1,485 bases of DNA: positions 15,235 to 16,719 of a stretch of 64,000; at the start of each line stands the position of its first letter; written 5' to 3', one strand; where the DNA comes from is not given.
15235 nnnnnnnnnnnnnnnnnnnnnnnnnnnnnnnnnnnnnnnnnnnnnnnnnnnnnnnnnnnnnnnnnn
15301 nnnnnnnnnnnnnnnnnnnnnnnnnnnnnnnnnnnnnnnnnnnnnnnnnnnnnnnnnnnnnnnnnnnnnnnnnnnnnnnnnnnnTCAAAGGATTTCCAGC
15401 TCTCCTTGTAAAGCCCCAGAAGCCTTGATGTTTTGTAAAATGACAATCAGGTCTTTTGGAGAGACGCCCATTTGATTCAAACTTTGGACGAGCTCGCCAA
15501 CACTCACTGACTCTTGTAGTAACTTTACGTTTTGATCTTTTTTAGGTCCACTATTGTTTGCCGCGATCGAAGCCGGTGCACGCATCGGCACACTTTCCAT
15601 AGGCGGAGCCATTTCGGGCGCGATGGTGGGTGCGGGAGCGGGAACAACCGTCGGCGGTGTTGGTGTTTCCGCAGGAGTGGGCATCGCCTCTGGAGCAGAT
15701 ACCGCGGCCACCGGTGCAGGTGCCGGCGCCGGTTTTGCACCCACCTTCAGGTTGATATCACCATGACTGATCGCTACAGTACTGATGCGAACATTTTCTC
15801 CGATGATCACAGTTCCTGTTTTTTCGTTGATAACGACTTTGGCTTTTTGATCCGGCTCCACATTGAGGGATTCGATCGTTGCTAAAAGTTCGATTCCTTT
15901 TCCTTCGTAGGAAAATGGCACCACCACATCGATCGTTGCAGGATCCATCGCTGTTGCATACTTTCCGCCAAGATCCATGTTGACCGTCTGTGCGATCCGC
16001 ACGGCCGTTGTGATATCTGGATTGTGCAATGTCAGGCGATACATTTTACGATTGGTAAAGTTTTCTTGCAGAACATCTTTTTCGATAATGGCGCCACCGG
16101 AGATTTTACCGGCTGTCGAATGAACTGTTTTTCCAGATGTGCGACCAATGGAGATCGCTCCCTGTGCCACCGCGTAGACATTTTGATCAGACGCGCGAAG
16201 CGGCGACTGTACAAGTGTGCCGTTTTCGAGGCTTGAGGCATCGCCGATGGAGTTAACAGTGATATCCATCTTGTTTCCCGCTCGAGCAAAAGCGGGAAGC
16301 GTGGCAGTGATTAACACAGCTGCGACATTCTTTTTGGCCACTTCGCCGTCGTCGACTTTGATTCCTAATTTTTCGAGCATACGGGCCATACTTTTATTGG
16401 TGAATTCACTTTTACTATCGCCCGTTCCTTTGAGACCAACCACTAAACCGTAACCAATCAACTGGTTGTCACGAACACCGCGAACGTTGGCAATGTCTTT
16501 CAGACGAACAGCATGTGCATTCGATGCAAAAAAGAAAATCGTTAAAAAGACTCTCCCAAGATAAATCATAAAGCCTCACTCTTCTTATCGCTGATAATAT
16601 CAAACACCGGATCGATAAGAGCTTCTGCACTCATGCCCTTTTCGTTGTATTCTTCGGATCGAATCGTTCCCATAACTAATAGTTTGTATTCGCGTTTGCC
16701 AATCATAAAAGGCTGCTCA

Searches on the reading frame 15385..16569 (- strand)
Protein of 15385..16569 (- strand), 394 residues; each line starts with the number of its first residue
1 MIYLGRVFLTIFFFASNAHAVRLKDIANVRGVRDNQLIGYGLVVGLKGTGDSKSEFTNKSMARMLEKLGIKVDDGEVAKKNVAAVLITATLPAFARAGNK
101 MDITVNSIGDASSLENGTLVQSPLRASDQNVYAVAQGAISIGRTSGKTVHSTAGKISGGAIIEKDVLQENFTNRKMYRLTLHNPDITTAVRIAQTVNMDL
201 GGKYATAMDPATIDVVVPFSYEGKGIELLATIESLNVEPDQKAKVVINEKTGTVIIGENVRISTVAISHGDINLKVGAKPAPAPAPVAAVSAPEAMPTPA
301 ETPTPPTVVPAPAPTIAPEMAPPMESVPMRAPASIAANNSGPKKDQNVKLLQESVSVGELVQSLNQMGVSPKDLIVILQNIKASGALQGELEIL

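Call 3: search_protein_families(library=pfam, proteins=[window:15385-16569:-])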
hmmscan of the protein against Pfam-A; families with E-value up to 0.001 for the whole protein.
window:15385-16569:- (394 aa): 1 family
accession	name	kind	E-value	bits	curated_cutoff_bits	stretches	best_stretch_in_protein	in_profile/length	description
PF02119.21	FlgI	-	2.1e-112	375.9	25.3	2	22-282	1-270/343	Flagellar P-ring protein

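Call 8: find_related_loci(query=window:15385-16569:-, collection=genome_contigs, flank=3000)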
Query window:15385-16569:- (394 aa) in genome_contigs; peptide patterns used: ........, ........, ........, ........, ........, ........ (x = any residue, [..] = any of these).
66 stretches matched a pattern; 18 encode a relative of the query (tblastn E <= 1e-3); 18 distinct loci.
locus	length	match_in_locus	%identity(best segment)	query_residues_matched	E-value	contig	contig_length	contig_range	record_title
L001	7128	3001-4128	78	2-394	0e+0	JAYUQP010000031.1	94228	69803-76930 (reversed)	MAG: Bdellovibrionales bacterium isolate GL114_DN_metabinner_3 GL114_DN_metabinner_3_30, whole genome shotgun sequence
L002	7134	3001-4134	78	1-394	0e+0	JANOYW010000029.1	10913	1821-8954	MAG: Bdellovibrionales bacterium isolate VAR_79_metabat_581 VAR_79_k141_4557605, whole genome shotgun sequence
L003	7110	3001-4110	72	6-394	5e-177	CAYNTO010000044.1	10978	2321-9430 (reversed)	MAG TPA_asm: uncultured Pseudobdellovibrionaceae bacterium isolate SRP329715_co2_24 genome assembly, contig: NODE_10897_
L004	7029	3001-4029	59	1-394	2e-138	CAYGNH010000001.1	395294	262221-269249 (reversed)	MAG TPA_asm: uncultured Pseudobdellovibrionaceae bacterium isolate ERP117304_co1_209 genome assembly, contig: NODE_17_le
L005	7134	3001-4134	78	1-394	0e+0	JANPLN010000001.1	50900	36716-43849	MAG: Bdellovibrionales bacterium isolate VAR_61_concoct_220 VAR_61_k141_768650, whole genome shotgun sequence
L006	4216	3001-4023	57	1-394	1e-137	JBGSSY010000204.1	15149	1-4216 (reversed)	MAG: Bdellovibrionales bacterium isolate JTS-AC393 k141_1562054, whole genome shotgun sequence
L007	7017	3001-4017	56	4-393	8e-136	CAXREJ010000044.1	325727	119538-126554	MAG: Bdellovibrionales bacterium isolate YZ09aB_3.4 genome assembly, contig: k141_537346, whole genome shotgun sequence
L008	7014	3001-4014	56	7-394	8e-136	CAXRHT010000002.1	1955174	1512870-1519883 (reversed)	MAG: Bdellovibrionales bacterium isolate YZ14B_1.26 genome assembly, contig: k141_1748836, whole genome shotgun sequence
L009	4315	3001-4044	57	1-394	8e-136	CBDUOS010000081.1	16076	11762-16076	MAG TPA_asm: uncultured Bdellovibrionales bacterium isolate SRR22808124_binner23_Refined_29 genome assembly, contig: ERZ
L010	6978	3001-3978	59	20-394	2e-133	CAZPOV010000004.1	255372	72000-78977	MAG TPA_asm: uncultured Pseudobdellovibrionaceae bacterium isolate SRP321284_co1_298 genome assembly, contig: NODE_32_le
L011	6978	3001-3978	59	20-394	2e-133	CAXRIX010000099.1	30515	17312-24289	MAG: Bdellovibrionales bacterium isolate YZ12B_2.97 genome assembly, contig: k141_1392961, whole genome shotgun sequence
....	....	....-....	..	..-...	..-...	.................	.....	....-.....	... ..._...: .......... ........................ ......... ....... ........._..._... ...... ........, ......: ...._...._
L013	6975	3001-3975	58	18-394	3e-132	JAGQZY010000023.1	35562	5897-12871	MAG: Bdellovibrionales bacterium isolate HKST-UBA04 NODE_23_length_35562_cov_3.612146, whole genome shotgun sequence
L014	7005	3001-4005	57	7-390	5e-132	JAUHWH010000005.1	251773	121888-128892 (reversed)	MAG: Bdellovibrionia bacterium isolate 2_bin.16 NODE_85_length_251773_cov_1.902256, whole genome shotgun sequence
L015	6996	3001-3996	68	2-394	2e-123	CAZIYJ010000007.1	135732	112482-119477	MAG TPA_asm: uncultured Bdellovibrionales bacterium isolate SRP302895_co1_154 genome assembly, contig: NODE_265_length_1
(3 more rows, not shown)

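Call 21: find_related_loci(query=window:15385-16569:-, collection=metagenome_contigs, flank=6000)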
Query window:15385-16569:- (394 aa) in metagenome_contigs; peptide patterns used: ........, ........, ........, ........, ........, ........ (x = any residue, [..] = any of these).
59 stretches matched a pattern; 3 encode a relative of the query (tblastn E <= 1e-3); 3 distinct loci.
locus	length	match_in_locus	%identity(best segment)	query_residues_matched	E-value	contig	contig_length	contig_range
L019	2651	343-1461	77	1-394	0e+0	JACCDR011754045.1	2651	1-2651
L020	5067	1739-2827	72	7-394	1e-177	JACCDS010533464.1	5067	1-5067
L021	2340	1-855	70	94-394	9e-142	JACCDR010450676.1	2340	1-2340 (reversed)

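Call 33: find_homologous_proteins(query=window:15385-16569:-, max_evalue=1e-60)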
Query window:15385-16569:- (394 aa): 7192 proteins with E <= 1e-60 among 8000 candidates; the best 120 are listed.
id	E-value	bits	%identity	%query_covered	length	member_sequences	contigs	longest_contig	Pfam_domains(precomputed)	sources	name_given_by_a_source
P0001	2.0e-246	835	100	100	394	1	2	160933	PF02119.22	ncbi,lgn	-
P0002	1.2e-210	717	85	100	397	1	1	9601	PF02119.22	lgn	-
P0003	1.3e-193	661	80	100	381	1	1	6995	PF02119.22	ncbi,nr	ncbi:flagellar basal body P-ring protein FlgI [bacterium]|nr:flagellar basal body P-ring protein Flg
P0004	4.8e-193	659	81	100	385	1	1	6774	PF02119.22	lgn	-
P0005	1.0e-192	658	81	100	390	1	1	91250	PF02119.22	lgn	-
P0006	1.7e-189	648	80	100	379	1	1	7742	PF02119.22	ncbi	-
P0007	2.6e-185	634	79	100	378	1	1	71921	PF02119.22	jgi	jgi:flagellar P-ring protein FlgI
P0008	1.9e-183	628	77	100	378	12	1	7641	PF02119.22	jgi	jgi:flagellar P-ring protein FlgI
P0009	2.2e-182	624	76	100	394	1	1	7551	PF02119.22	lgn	-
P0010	1.5e-181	622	78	100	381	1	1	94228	PF02119.22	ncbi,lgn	-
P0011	3.6e-181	620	77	100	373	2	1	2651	PF02119.22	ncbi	-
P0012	3.3e-173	594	72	96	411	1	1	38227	PF02119.22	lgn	-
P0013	6.3e-172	590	72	98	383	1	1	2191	PF02119.22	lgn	-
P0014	2.0e-167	575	72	99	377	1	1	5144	PF02119.22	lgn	-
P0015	2.3e-167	575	73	96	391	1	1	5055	PF02119.22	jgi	-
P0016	2.0e-166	572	73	97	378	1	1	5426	PF02119.22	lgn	-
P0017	7.1e-166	570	71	98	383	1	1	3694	PF02119.22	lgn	-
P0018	9.9e-166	569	72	98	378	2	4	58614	PF02119.22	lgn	-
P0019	1.7e-165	569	71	100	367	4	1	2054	PF02119.22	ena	-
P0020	2.9e-165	568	72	100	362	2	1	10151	PF02119.22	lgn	-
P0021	3.1e-165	568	73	97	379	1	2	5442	PF02119.22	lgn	-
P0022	3.4e-165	568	73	98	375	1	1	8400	PF02119.22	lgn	-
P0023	7.4e-165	567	72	98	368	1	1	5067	PF02119.22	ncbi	-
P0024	1.2e-164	566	71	100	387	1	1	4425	PF02119.22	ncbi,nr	ncbi:MAG: flagellar basal body P-ring protein FlgI [Bdellovibrionaceae bacterium]|nr:flagellar basal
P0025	2.5e-164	565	70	98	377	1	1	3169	PF02119.22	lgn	-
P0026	2.4e-163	562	73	99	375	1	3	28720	PF02119.22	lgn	-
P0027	1.3e-161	556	73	97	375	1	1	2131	PF02119.22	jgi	jgi:flagellar P-ring protein FlgI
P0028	1.4e-161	556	73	96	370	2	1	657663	PF02119.22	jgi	jgi:flagellar P-ring protein FlgI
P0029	1.9e-161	555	72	99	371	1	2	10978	PF02119.22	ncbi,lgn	-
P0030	3.2e-161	555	72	99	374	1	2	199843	PF02119.22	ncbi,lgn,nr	ncbi:MAG: flagellar basal body P-ring protein FlgI [Bdellovibrionaceae bacterium]|nr:flagellar basal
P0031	4.0e-161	554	72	98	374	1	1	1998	PF02119.22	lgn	-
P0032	4.3e-161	554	72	96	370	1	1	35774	PF02119.22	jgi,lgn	jgi:flagellar P-ring protein precursor FlgI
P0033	5.1e-161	554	71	98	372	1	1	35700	PF02119.22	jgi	jgi:flagellar P-ring protein FlgI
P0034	6.1e-160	550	71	97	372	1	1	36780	PF02119.22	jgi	-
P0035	1.4e-159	549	71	98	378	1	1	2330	PF02119.22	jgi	jgi:flagellar P-ring protein precursor FlgI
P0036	1.5e-156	539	69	98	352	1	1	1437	PF02119.22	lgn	-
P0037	3.0e-153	528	69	98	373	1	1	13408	PF02119.22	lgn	-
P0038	4.8e-151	521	66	98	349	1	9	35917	PF02119.22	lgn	-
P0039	1.3e-150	520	80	84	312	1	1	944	PF02119.22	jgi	jgi:flagellar P-ring protein precursor FlgI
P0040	1.3e-142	493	64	96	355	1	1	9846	PF02119.22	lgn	-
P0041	5.4e-135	468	86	63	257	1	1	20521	PF02119.22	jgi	jgi:flagellar P-ring protein FlgI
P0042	2.5e-133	463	58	100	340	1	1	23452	PF02119.22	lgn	-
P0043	3.2e-133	463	70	84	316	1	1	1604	PF02119.22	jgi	jgi:flagellar P-ring protein precursor FlgI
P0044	1.2e-132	461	60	96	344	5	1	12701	PF02119.22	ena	-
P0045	1.3e-132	461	59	97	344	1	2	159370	PF02119.22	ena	-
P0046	1.7e-132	460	71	68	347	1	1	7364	PF02119.22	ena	-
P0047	1.7e-132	460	71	68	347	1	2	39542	PF02119.22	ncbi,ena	-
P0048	1.8e-132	460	68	71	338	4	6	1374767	PF02119.22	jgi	jgi:flagellar P-ring protein precursor FlgI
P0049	2.5e-132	460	70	68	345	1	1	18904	PF02119.22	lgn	-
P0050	2.6e-132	460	71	68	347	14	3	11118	PF02119.22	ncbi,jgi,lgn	jgi:flagellar P-ring protein precursor FlgI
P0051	3.3e-132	459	69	69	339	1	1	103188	PF02119.22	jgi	-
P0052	3.8e-132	459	70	70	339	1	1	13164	PF02119.22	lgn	-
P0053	8.3e-132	458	54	99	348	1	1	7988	PF02119.22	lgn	-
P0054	1.3e-131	457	71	69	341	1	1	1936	PF02119.22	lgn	-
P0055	1.4e-131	457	71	68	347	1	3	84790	PF02119.22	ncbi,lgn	-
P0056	1.6e-131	457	70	69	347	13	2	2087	PF02119.22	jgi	jgi:flagellar P-ring protein FlgI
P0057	1.7e-131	457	70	67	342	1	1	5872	PF02119.22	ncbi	-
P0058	1.8e-131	457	71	66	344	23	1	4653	PF02119.22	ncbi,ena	-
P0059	2.0e-131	457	71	66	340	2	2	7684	PF02119.22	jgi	jgi:flagellar P-ring protein precursor FlgI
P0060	2.8e-131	456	71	67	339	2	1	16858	PF02119.22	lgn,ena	-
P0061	4.2e-131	456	58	96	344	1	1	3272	PF02119.22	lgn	-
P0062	4.7e-131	455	69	68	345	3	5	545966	PF02119.22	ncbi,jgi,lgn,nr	ncbi:MAG: flagellar basal body P-ring protein FlgI [Deltaproteobacteria bacterium]|jgi:flagellar P-r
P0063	6.1e-131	455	72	66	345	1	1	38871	PF02119.22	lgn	-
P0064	6.3e-131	455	70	67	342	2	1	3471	PF02119.22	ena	-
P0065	6.7e-131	455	67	73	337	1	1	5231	PF02119.22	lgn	-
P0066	6.8e-131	455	67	70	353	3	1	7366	PF02119.22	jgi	jgi:flagellar P-ring protein precursor FlgI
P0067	6.9e-131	455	69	69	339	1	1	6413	PF02119.22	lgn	-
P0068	8.6e-131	455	57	95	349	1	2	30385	PF02119.22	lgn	-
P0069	1.0e-130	454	67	70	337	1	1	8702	PF02119.22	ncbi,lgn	-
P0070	1.2e-130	454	70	67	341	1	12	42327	PF02119.22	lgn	-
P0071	1.3e-130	454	72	66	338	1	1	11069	PF02119.22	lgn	-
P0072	1.4e-130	454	70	67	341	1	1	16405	PF02119.22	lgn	-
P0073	1.6e-130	454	70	66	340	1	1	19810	PF02119.22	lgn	-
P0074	2.0e-130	453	73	65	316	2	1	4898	PF02119.22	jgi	jgi:flagellar P-ring protein precursor FlgI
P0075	2.1e-130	453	67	70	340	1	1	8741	PF02119.22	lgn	-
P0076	2.1e-130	453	67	70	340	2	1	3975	PF02119.22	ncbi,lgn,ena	-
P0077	2.2e-130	453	69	71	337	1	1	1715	PF02119.22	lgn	-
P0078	4.4e-130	452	58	98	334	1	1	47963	PF02119.22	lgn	-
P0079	5.2e-130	452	69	66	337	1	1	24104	PF02119.22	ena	-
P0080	5.7e-130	452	71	67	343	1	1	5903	PF02119.22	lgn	-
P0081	5.9e-130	452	69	70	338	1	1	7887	PF02119.22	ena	-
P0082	5.9e-130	452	70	69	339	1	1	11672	PF02119.22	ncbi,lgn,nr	ncbi:MAG: flagellar basal body P-ring protein FlgI [Bdellovibrionaceae bacterium]|nr:flagellar basal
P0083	6.5e-130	452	68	70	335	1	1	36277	PF02119.22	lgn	-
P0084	8.5e-130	451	71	68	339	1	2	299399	PF02119.22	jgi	jgi:flagellar P-ring protein precursor FlgI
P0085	8.7e-130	451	71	69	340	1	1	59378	PF02119.22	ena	-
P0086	9.0e-130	451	58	96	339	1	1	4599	PF02119.22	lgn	-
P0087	1.0e-129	451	71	66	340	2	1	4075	PF02119.22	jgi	jgi:flagellar P-ring protein precursor FlgI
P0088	1.2e-129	451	68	68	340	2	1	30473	PF02119.22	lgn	-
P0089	1.3e-129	451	66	72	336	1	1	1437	PF02119.22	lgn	-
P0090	1.3e-129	451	68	70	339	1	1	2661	PF02119.22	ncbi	ncbi:MAG: flagellar basal body P-ring protein FlgI [Bdellovibrionota bacterium]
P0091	1.4e-129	451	59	98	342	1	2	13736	PF02119.22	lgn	-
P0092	1.6e-129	450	71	66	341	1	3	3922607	PF02119.22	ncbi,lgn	-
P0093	1.8e-129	450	69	69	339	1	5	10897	PF02119.22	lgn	-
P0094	1.8e-129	450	58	96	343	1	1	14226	PF02119.22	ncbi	-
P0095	2.1e-129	450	69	71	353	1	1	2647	PF02119.22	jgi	jgi:flagellar P-ring protein FlgI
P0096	2.2e-129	450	70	68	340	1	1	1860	PF02119.22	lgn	-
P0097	2.2e-129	450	57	100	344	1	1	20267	PF02119.22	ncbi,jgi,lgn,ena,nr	ncbi:MAG TPA: flagellar basal body P-ring protein FlgI [Bdellovibrionales bacterium]|nr:flagellar ba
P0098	2.7e-129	450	70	69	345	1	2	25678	PF02119.22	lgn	-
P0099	3.0e-129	449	67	72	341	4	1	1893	PF02119.22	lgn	-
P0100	3.1e-129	449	69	65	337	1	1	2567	PF02119.22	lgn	-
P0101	3.1e-129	449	58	99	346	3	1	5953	PF02119.22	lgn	-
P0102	3.6e-129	449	67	70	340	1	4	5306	PF02119.22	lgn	-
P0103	4.7e-129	449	67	70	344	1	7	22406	PF02119.22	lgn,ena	-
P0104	5.7e-129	449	67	70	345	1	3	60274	PF02119.22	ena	-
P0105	5.8e-129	449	68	69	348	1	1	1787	PF02119.22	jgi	jgi:flagellar P-ring protein FlgI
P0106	5.9e-129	448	69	69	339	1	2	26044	PF02119.22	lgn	-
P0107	6.6e-129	448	57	98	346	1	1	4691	PF02119.22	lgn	-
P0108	7.3e-129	448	70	66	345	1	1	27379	PF02119.22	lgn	-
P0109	9.3e-129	448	74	66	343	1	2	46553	PF02119.22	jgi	jgi:flagellar P-ring protein precursor FlgI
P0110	1.1e-128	448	70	66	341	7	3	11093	PF02119.22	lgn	-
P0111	1.1e-128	448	53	99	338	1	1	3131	PF02119.22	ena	-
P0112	1.4e-128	447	69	69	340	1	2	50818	PF02119.22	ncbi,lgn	-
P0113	1.4e-128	447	69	68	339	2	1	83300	PF02119.22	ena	-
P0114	1.6e-128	447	69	68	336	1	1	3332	PF02119.22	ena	-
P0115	1.7e-128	447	68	68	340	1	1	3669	PF02119.22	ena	-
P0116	2.0e-128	447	68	68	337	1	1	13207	PF02119.22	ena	-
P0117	2.1e-128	447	70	68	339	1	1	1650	PF02119.22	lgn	-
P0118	2.1e-128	447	67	70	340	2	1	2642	PF02119.22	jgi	jgi:flagellar P-ring protein precursor FlgI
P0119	2.1e-128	447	68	72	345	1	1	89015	PF02119.22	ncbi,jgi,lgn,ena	jgi:flagellar P-ring protein precursor FlgI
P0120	2.4e-128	446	68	69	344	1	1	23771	PF02119.22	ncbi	-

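Call 34: find_encoding_contigs(protein=P0092, flank=7000, max_places=2)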
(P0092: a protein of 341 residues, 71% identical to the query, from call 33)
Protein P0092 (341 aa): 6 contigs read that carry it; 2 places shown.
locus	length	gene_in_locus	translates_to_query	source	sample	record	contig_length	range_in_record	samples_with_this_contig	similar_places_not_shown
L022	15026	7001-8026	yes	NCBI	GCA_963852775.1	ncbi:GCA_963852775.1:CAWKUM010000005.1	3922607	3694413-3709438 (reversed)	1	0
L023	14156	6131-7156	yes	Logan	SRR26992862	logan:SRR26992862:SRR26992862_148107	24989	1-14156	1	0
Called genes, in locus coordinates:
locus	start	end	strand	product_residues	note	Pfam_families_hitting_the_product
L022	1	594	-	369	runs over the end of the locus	PF13379:NMT1_2 (weak), PF09084:NMT1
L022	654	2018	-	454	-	PF00696:AA_kinase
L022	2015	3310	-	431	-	PF01464:SLT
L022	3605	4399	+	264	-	PF00460:Flg_bb_rod, PF22692:LlgE_F_G_D1, PF06429:Flg_bbr_C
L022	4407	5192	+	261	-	PF00460:Flg_bb_rod, PF22692:LlgE_F_G_D1, PF06429:Flg_bbr_C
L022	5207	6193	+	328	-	PF13144:ChapFlgA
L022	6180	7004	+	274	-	PF02107:FlgH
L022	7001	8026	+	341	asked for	PF02119:FlgI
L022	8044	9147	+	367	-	PF10135:Rod-binding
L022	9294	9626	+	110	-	PF04316:FlgM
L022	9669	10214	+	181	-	PF05130:FlgN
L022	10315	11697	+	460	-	PF22638:FlgK_D1, PF06429:Flg_bbr_C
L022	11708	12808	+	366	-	PF00669:Flagellin_N, PF00700:Flagellin_C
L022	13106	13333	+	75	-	PF02599:CsrA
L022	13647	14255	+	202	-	PF02623:FliW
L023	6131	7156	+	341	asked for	PF02119:FlgI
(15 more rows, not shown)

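Call 35: find_encoding_contigs(protein=P0048, flank=7000, max_places=2)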
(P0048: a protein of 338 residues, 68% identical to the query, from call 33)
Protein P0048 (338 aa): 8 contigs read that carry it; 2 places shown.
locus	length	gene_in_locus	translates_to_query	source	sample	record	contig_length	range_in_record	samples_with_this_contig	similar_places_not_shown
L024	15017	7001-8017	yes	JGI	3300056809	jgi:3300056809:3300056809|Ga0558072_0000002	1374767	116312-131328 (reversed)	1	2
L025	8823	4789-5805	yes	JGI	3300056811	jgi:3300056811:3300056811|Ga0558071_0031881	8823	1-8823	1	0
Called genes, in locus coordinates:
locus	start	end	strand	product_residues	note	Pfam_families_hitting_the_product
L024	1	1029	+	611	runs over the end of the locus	PF12969:DUF3857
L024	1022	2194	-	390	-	PF00696:AA_kinase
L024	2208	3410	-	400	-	PF01464:SLT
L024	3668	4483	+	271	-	PF00460:Flg_bb_rod, PF22692:LlgE_F_G_D1, PF06429:Flg_bbr_C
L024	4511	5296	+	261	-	PF00460:Flg_bb_rod, PF22692:LlgE_F_G_D1, PF06429:Flg_bbr_C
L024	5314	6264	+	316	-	PF08666:SAF, PF13144:ChapFlgA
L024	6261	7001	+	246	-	PF02107:FlgH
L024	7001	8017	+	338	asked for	PF02119:FlgI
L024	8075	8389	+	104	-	-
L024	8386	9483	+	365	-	PF10135:Rod-binding (weak)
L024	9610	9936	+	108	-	PF04316:FlgM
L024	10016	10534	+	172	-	PF05130:FlgN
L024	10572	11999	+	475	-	PF22638:FlgK_D1, PF06429:Flg_bbr_C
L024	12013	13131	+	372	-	PF00669:Flagellin_N, PF00700:Flagellin_C (weak)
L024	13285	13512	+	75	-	PF02599:CsrA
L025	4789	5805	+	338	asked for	PF02119:FlgI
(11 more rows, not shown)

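Call 36: find_encoding_contigs(protein=P0062, flank=7000, max_places=2)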
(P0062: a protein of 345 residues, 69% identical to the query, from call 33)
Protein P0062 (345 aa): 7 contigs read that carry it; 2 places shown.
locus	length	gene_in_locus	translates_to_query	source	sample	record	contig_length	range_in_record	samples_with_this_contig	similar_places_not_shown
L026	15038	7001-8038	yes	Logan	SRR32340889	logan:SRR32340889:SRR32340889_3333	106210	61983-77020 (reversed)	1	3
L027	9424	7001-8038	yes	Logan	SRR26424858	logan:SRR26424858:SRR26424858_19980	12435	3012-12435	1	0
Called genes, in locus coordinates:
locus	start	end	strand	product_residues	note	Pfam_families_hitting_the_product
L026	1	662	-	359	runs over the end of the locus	PF13379:NMT1_2, PF09084:NMT1, PF12974:Phosphonate-bd (weak)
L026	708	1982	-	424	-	PF00696:AA_kinase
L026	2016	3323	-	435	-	PF01464:SLT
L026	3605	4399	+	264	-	PF00460:Flg_bb_rod, PF22692:LlgE_F_G_D1, PF06429:Flg_bbr_C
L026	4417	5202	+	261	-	PF00460:Flg_bb_rod, PF22692:LlgE_F_G_D1, PF06429:Flg_bbr_C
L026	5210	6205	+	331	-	PF08666:SAF, PF13144:ChapFlgA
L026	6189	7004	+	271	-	PF02107:FlgH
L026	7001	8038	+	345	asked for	PF02119:FlgI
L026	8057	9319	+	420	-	PF10135:Rod-binding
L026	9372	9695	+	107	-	PF04316:FlgM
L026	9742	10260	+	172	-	PF05130:FlgN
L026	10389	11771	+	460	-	PF22638:FlgK_D1, PF06429:Flg_bbr_C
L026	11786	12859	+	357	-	PF00669:Flagellin_N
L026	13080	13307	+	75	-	PF02599:CsrA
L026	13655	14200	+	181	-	PF02623:FliW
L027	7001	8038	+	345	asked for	PF02119:FlgI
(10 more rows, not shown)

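Call 40: find_encoding_contigs(protein=P0002, flank=3000, max_places=1)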
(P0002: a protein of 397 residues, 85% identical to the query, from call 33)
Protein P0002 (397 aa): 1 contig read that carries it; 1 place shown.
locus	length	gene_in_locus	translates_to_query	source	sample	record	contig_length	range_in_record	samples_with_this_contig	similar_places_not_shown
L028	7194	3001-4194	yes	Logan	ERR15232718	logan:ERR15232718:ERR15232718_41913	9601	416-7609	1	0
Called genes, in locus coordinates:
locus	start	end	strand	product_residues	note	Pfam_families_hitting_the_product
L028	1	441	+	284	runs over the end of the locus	?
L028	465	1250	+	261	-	PF00460:Flg_bb_rod, PF22692:LlgE_F_G_D1, PF06429:Flg_bbr_C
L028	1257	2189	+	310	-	PF13144:ChapFlgA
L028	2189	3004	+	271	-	PF02107:FlgH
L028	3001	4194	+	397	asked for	PF02119:FlgI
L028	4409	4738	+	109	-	PF10135:Rod-binding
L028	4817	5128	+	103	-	PF04316:FlgM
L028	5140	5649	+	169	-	PF05130:FlgN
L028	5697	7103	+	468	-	PF00460:Flg_bb_rod (weak), PF22638:FlgK_D1, PF06429:Flg_bbr_C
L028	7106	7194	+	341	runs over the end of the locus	PF00669:Flagellin_N, PF00700:Flagellin_C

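Call 41: find_encoding_contigs(protein=P0012, flank=3000, max_places=1)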
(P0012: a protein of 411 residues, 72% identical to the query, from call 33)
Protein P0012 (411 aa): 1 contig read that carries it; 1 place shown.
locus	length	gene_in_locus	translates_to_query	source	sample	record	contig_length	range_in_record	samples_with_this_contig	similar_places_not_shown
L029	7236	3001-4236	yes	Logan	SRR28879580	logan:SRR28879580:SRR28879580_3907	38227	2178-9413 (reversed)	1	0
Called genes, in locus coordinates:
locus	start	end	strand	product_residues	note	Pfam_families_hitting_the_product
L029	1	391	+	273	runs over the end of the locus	PF00460:Flg_bb_rod, PF22692:LlgE_F_G_D1, PF06429:Flg_bbr_C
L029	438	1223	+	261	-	PF00460:Flg_bb_rod, PF22692:LlgE_F_G_D1, PF06429:Flg_bbr_C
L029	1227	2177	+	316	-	PF13144:ChapFlgA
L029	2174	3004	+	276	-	PF02107:FlgH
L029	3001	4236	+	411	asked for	PF02119:FlgI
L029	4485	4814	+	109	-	PF10135:Rod-binding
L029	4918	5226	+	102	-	PF04316:FlgM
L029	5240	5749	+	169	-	PF05130:FlgN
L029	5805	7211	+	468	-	PF22638:FlgK_D1, PF06429:Flg_bbr_C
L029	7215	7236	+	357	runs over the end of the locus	PF00669:Flagellin_N, PF00700:Flagellin_C (weak)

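Call 42: find_encoding_contigs(protein=P0038, flank=3000, max_places=1)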
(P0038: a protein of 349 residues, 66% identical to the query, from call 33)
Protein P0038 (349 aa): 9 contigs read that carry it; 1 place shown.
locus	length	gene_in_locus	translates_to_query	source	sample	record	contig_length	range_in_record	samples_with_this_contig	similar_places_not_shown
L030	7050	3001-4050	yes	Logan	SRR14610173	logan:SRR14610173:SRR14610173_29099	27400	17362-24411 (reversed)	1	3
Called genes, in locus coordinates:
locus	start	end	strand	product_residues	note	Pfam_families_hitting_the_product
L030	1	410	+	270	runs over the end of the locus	PF00460:Flg_bb_rod, PF22692:LlgE_F_G_D1, PF06429:Flg_bbr_C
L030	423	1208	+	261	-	PF00460:Flg_bb_rod, PF22692:LlgE_F_G_D1, PF06429:Flg_bbr_C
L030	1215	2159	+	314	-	PF13144:ChapFlgA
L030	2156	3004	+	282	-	PF02107:FlgH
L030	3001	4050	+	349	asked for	PF02119:FlgI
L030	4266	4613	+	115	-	PF10135:Rod-binding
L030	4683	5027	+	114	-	PF04316:FlgM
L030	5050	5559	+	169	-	PF05130:FlgN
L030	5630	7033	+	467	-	PF22638:FlgK_D1, PF06429:Flg_bbr_C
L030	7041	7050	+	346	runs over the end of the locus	PF00669:Flagellin_N, PF00700:Flagellin_C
